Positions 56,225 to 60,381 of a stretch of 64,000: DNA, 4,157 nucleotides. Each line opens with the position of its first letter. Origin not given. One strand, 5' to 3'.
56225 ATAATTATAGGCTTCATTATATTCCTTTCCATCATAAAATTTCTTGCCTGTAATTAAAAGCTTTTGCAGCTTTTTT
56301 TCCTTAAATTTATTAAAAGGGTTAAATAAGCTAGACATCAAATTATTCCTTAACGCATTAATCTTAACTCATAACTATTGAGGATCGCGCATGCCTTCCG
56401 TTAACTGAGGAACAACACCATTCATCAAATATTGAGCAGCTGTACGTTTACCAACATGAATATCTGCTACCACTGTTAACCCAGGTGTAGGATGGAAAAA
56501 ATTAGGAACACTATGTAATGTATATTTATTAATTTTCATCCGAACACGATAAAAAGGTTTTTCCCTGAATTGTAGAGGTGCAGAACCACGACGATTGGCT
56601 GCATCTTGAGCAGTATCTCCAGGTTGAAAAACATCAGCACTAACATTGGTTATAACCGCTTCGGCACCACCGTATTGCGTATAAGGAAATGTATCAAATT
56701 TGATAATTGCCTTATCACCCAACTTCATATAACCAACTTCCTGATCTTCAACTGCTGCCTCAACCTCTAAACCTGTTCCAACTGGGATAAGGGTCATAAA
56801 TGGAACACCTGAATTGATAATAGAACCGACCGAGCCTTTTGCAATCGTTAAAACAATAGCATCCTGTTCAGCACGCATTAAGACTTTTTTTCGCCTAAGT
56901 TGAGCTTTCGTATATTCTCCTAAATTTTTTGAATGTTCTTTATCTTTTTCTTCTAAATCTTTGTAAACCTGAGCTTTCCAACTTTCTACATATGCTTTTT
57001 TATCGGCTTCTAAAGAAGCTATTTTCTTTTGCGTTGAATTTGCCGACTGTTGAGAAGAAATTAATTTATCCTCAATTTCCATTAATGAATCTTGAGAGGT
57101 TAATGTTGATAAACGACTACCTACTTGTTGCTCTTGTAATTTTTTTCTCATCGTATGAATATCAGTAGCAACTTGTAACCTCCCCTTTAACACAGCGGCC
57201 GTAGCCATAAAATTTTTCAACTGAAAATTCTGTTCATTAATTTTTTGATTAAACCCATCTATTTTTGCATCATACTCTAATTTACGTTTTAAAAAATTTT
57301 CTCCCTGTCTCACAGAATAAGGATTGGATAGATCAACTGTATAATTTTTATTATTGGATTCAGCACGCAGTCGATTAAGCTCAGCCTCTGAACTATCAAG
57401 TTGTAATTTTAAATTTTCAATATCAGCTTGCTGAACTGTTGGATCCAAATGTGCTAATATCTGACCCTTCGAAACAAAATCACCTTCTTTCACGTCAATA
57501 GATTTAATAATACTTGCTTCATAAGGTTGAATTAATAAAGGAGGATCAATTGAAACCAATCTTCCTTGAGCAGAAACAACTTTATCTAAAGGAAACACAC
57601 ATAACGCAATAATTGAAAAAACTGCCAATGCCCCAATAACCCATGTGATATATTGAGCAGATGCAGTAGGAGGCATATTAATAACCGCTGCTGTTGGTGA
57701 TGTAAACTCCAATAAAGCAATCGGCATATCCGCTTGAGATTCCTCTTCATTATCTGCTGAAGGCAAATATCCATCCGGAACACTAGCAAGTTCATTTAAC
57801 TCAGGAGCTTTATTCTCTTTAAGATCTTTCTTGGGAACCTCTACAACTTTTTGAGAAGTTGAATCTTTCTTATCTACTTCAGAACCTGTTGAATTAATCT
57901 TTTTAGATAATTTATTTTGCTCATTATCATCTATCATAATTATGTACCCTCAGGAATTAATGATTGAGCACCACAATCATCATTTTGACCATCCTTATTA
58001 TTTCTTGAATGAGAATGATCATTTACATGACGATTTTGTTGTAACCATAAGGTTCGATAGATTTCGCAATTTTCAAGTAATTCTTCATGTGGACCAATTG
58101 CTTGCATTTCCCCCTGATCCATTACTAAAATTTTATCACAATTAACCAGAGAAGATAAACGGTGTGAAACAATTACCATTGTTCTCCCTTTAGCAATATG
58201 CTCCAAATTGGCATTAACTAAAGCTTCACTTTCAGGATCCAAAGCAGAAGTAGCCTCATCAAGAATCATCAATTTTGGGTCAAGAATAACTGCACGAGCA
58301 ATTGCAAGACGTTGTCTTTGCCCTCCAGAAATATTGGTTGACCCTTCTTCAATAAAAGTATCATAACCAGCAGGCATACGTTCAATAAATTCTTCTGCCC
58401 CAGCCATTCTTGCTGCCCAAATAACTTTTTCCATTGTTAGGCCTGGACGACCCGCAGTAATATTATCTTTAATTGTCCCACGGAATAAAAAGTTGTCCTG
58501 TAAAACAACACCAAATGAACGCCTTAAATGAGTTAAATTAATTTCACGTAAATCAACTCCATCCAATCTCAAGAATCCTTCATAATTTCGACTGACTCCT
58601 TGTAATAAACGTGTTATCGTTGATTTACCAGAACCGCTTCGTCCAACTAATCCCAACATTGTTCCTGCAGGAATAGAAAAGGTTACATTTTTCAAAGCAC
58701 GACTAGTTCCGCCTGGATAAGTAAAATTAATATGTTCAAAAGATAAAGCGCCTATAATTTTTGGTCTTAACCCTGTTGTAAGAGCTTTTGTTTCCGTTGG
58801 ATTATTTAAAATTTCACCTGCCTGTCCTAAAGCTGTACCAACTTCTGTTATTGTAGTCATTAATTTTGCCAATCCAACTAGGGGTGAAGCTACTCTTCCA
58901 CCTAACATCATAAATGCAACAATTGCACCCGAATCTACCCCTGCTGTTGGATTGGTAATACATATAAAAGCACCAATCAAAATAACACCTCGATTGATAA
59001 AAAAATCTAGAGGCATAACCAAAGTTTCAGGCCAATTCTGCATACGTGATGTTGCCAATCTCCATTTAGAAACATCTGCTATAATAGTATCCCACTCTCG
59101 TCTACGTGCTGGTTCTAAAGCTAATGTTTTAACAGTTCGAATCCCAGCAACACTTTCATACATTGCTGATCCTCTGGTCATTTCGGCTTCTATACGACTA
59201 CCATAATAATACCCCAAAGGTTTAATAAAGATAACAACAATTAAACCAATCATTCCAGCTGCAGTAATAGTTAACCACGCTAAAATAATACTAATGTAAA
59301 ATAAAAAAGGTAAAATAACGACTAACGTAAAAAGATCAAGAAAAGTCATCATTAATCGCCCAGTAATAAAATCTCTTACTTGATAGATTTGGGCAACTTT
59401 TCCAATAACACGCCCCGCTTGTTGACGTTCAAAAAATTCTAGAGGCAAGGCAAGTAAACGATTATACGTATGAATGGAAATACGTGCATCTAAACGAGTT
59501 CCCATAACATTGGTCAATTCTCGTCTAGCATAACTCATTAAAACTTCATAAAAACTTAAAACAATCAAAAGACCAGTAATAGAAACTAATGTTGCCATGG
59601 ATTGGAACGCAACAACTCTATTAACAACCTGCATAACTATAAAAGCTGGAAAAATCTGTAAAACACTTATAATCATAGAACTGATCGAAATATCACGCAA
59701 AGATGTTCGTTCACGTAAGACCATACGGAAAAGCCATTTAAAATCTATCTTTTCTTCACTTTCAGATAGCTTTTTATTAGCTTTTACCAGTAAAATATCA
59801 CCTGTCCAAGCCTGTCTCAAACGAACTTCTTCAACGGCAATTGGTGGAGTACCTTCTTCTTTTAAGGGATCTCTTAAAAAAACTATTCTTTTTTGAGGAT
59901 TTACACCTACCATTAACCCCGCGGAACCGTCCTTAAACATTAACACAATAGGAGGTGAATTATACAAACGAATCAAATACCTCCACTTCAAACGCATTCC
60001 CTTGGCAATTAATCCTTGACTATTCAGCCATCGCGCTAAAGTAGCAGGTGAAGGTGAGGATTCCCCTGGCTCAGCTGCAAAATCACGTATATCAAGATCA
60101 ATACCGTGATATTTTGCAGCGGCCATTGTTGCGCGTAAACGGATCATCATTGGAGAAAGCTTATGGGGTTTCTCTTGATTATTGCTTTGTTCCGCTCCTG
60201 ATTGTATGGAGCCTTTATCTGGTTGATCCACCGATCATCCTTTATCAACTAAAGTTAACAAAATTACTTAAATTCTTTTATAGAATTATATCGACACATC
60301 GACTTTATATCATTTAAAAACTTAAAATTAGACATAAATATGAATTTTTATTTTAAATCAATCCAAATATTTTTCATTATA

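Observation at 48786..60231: Candidate novel system: T1SS (dead-C39 ABC plus HlyD) fused to a Sel1 protein, a TPR-GT2-GT-B glycosyltransferase, a ChW-like repeat orphan and a GT4 enzyme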

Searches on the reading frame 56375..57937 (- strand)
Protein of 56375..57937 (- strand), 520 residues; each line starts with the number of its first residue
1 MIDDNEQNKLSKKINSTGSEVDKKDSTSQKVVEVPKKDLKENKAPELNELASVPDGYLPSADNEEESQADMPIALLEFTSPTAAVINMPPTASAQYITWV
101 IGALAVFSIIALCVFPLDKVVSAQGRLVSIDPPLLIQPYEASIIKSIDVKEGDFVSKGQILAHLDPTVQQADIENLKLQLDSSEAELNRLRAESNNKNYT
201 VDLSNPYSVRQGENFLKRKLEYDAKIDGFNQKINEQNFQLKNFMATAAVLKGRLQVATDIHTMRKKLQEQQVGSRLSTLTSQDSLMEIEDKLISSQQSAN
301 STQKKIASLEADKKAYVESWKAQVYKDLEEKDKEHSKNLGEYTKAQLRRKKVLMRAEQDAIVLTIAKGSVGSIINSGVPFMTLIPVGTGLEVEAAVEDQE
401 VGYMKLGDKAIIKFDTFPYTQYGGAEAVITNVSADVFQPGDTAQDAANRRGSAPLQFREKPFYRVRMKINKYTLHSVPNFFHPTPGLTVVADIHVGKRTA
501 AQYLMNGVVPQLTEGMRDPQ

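Call 5: search_protein_families(library=pfam, proteins=[window:56375-57937:-], max_evalue=0.01)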
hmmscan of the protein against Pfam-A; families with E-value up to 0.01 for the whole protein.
window:56375-57937:- (520 aa): 2 families
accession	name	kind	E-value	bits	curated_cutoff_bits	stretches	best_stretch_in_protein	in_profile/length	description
PF13437.12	HlyD_3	-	2.4e-11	44.7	22.2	1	355-439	3-83/106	HlyD family secretion protein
PF13533.13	Biotin_lipoyl_2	-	6.3e-05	23.1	29.8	1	141-165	8-32/32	Biotin-lipoyl like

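Call 6: search_protein_families(library=ncbifam, proteins=[window:56375-57937:-], max_evalue=0.01)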
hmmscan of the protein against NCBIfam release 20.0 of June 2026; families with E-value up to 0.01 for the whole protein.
window:56375-57937:- (520 aa): 11 families
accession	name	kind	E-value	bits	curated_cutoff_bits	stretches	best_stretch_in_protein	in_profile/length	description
TIGR01843.1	type_I_hlyD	subfamily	8.7e-86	288.5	208.65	1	94-518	4-421/422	HlyD family type I secretion periplasmic adaptor subunit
TIGR01730.1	RND_mfp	subfamily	3.1e-10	39.5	94.9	1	125-193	19-86/322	efflux RND transporter periplasmic adaptor subunit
TIGR00998.1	8a0101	subfamily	1.5e-09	37.3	390.8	1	143-434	52-286/334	EmrA/EmrK family multidrug efflux transporter periplasmic adaptor subunit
NF002939.0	PRK03598.1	equivalog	6.6e-08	32.1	393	1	144-197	55-108/332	secretion protein HlyD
NF045904.1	RND-peri-MexE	equivalog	1.2e-07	30.9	714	1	124-257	55-185/390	multidrug efflux RND transporter periplasmic adaptor subunit MexE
TIGR02971.1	heterocyst_DevB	subfamily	5.3e-07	29.3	129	1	125-433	11-283/327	ABC exporter membrane fusion protein, DevB family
TIGR03794.1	NHLM_micro_HlyD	equivalog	1.2e-05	24.4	156.2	1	117-383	42-284/421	NHLP bacteriocin system secretion protein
NF008606.0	PRK11578.1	equivalog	0.00022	20.5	342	1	144-200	72-128/371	macrolide transporter subunit MacA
NF011715.0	PRK15136.1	equivalog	0.00044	19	563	0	144-221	72-148/390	multidrug efflux MFS transporter periplasmic adaptor subunit EmrA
NF007785.0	PRK10476.1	equivalog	0.0021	17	376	0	144-198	59-113/347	multidrug transporter subunit MdtN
NF006079.0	PRK08225.1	equivalog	0.0068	16.4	95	0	139-164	44-69/70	acetyl-CoA carboxylase biotin carboxyl carrier protein subunit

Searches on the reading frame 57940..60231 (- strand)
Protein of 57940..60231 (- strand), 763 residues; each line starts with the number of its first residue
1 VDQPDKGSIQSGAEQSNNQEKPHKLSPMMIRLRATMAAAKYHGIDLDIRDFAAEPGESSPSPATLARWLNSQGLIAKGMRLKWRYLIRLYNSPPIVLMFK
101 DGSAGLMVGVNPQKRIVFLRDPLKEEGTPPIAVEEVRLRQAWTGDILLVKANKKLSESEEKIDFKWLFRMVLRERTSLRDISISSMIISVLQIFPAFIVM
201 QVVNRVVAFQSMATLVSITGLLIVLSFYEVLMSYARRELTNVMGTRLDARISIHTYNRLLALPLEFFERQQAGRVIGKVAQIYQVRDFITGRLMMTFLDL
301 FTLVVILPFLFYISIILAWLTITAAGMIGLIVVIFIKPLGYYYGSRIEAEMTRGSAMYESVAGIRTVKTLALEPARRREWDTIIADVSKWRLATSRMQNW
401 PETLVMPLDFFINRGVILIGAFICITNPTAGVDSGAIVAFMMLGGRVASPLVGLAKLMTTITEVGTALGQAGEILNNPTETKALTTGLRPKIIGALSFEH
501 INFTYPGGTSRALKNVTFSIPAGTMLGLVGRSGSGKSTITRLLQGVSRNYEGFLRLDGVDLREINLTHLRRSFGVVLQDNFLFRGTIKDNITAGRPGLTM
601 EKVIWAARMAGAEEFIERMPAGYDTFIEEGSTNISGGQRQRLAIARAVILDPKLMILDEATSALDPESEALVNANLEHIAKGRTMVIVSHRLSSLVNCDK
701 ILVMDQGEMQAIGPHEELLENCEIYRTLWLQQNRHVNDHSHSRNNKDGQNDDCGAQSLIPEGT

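Call 5: search_protein_families(library=pfam, proteins=[window:57940-60231:-], max_evalue=0.01)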
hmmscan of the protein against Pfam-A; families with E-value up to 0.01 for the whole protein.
window:57940-60231:- (763 aa): 5 families
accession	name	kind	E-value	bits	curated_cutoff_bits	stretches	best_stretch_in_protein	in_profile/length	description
PF00005.33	ABC_tran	-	1.4e-31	110.4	25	1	513-662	1-137/137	ABC transporter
PF00664.28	ABC_membrane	-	1.7e-24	87.4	28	1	183-443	6-266/274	ABC transporter transmembrane region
PF02463.25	SMC_N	-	0.00033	20.6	40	0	633-706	136-213/220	RecF/RecN/SMC N terminal domain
PF06414.18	Zeta_toxin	-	0.0065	16.4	22.3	0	528-563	21-56/199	Zeta toxin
PF09818.15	ABC_ATPase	-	0.0072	15.8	23.2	0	613-664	138-188/283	P-loop domain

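Call 6: search_protein_families(library=ncbifam, proteins=[window:57940-60231:-], max_evalue=0.01)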
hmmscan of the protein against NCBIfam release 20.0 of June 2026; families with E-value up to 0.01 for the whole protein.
window:57940-60231:- (763 aa): 188 families (the best 25 are shown)
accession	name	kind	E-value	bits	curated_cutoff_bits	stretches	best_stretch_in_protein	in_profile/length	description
TIGR01846.1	type_I_sec_HlyB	subfamily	7.8e-151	503.7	725.55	1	34-733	4-693/694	type I secretion system permease/ATPase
TIGR03375.1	type_I_sec_LssB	subfamily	5.5e-137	457.9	693.1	1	57-721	31-691/696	type I secretion system permease/ATPase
TIGR03797.1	NHLM_micro_ABC2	equivalog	9.2e-102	341.7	709.4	1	160-729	119-682/686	NHLP bacteriocin export ABC transporter permease/ATPase subunit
TIGR03796.1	NHLM_micro_ABC1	equivalog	2.5e-98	330.1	853.3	1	71-728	56-708/710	NHLP family bacteriocin export ABC transporter peptidase/permease/ATPase subunit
TIGR02204.1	MsbA_rel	hypoth_equivalog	7.4e-94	315.4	780.4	1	165-728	7-571/576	ABC transporter, permease/ATP-binding protein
TIGR02203.1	MsbA_lipidA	equivalog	4.2e-92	309.5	602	1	184-732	22-569/572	lipid A export permease/ATP-binding protein MsbA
TIGR01842.1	type_I_sec_PrtD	subfamily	1.8e-90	304.1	510.15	1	173-720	3-542/544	type I secretion system permease/ATPase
TIGR01193.1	bacteriocin_ABC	subfamily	9.9e-89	298.7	523.85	1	110-728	91-705/708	peptide cleavage/export ABC transporter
NF052233.1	CphA_assoc_ABC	equivalog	2.5e-88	297.3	880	1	220-747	234-758/766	cyanophycin metabolism-associated ABC transporter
NF045513.1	HepA_fam_ABC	equivalog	7.8e-87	292.1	725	1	210-721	89-598/610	heterocyst formation ABC transporter subunit HepA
TIGR00958.1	3a01208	subfamily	3.2e-86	290.2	874.6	1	159-728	141-710/711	antigen peptide transporter 2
NF010178.0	PRK13657.1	equivalog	3e-74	250.5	733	1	172-743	15-581/588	glucan ABC transporter ATP-binding protein/ permease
NF008055.0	PRK10789.1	equivalog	4.7e-74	249.9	845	1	182-736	22-575/590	SmdA family multidrug ABC transporter permease/ATP-binding protein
NF008381.0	PRK11176.1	equivalog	1.6e-73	248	867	1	220-730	69-577/582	lipid A ABC transporter ATP-binding protein/permease MsbA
TIGR02857.1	CydD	equivalog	2.7e-65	221.3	435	1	176-704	3-529/529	thiol reductant ABC exporter subunit CydD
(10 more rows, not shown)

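Call 20: search_solved_structures(query=window:57940-60231:-, show_alignments=1, max_evalue=1e-40)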
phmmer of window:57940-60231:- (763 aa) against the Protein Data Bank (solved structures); distinct sequences matched with E-value up to 1e-40: 250 (the best 60 are shown).
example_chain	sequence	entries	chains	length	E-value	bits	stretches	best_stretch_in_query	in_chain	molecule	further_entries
9nfi_A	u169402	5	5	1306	3e-118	399.4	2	209-743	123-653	Permeability Glycoprotein (P-gp)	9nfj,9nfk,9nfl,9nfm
4f4c_A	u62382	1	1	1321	4.1e-112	379.2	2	264-730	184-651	Multidrug resistance protein pgp-1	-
6ujp_A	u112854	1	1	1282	1.2e-110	374.3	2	317-733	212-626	ATP-dependent translocase ABCB1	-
8zpx_B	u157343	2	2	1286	1.3e-110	374.2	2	249-744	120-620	ABC transporter B family member 1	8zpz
9juj_A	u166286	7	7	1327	1.4e-110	374.1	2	250-744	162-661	ABC transporter B family member 1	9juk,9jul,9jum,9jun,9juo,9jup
9ody_A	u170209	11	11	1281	1.9e-110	373.7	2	246-730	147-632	ATP-binding cassette, sub-family B (MDR/TAP), member 4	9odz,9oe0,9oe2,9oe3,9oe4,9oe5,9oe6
6ujr_A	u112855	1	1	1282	1.9e-110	373.7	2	317-733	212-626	ATP-dependent translocase ABCB1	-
4m2s_A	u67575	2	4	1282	3.2e-110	372.9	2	317-733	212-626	Multidrug resistance protein 1A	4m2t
5kpi_A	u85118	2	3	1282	3.2e-110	372.9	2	317-733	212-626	Multidrug resistance protein 1A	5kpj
4m1m_A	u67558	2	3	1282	3.2e-110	372.9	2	317-733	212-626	Multidrug resistance protein 1A | ATP-dependent translocase ABCB1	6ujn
6ujw_A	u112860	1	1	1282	3.5e-110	372.8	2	317-733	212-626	ATP-dependent translocase ABCB1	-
6ujs_A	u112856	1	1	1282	4.4e-110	372.4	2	317-733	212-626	ATP-dependent translocase ABCB1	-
6ujt_A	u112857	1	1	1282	5.4e-110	372.2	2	321-733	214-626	ATP-dependent translocase ABCB1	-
3g5u_A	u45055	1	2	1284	7.5e-110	371.7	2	317-733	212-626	Multidrug resistance protein 1a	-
4q9h_A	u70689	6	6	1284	7.7e-110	371.7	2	317-733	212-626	Multidrug resistance protein 1A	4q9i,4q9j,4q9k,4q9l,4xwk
7sgr_J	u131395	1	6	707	5.6e-107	362.2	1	37-729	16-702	Alpha-hemolysin translocation ATP-binding protein HlyB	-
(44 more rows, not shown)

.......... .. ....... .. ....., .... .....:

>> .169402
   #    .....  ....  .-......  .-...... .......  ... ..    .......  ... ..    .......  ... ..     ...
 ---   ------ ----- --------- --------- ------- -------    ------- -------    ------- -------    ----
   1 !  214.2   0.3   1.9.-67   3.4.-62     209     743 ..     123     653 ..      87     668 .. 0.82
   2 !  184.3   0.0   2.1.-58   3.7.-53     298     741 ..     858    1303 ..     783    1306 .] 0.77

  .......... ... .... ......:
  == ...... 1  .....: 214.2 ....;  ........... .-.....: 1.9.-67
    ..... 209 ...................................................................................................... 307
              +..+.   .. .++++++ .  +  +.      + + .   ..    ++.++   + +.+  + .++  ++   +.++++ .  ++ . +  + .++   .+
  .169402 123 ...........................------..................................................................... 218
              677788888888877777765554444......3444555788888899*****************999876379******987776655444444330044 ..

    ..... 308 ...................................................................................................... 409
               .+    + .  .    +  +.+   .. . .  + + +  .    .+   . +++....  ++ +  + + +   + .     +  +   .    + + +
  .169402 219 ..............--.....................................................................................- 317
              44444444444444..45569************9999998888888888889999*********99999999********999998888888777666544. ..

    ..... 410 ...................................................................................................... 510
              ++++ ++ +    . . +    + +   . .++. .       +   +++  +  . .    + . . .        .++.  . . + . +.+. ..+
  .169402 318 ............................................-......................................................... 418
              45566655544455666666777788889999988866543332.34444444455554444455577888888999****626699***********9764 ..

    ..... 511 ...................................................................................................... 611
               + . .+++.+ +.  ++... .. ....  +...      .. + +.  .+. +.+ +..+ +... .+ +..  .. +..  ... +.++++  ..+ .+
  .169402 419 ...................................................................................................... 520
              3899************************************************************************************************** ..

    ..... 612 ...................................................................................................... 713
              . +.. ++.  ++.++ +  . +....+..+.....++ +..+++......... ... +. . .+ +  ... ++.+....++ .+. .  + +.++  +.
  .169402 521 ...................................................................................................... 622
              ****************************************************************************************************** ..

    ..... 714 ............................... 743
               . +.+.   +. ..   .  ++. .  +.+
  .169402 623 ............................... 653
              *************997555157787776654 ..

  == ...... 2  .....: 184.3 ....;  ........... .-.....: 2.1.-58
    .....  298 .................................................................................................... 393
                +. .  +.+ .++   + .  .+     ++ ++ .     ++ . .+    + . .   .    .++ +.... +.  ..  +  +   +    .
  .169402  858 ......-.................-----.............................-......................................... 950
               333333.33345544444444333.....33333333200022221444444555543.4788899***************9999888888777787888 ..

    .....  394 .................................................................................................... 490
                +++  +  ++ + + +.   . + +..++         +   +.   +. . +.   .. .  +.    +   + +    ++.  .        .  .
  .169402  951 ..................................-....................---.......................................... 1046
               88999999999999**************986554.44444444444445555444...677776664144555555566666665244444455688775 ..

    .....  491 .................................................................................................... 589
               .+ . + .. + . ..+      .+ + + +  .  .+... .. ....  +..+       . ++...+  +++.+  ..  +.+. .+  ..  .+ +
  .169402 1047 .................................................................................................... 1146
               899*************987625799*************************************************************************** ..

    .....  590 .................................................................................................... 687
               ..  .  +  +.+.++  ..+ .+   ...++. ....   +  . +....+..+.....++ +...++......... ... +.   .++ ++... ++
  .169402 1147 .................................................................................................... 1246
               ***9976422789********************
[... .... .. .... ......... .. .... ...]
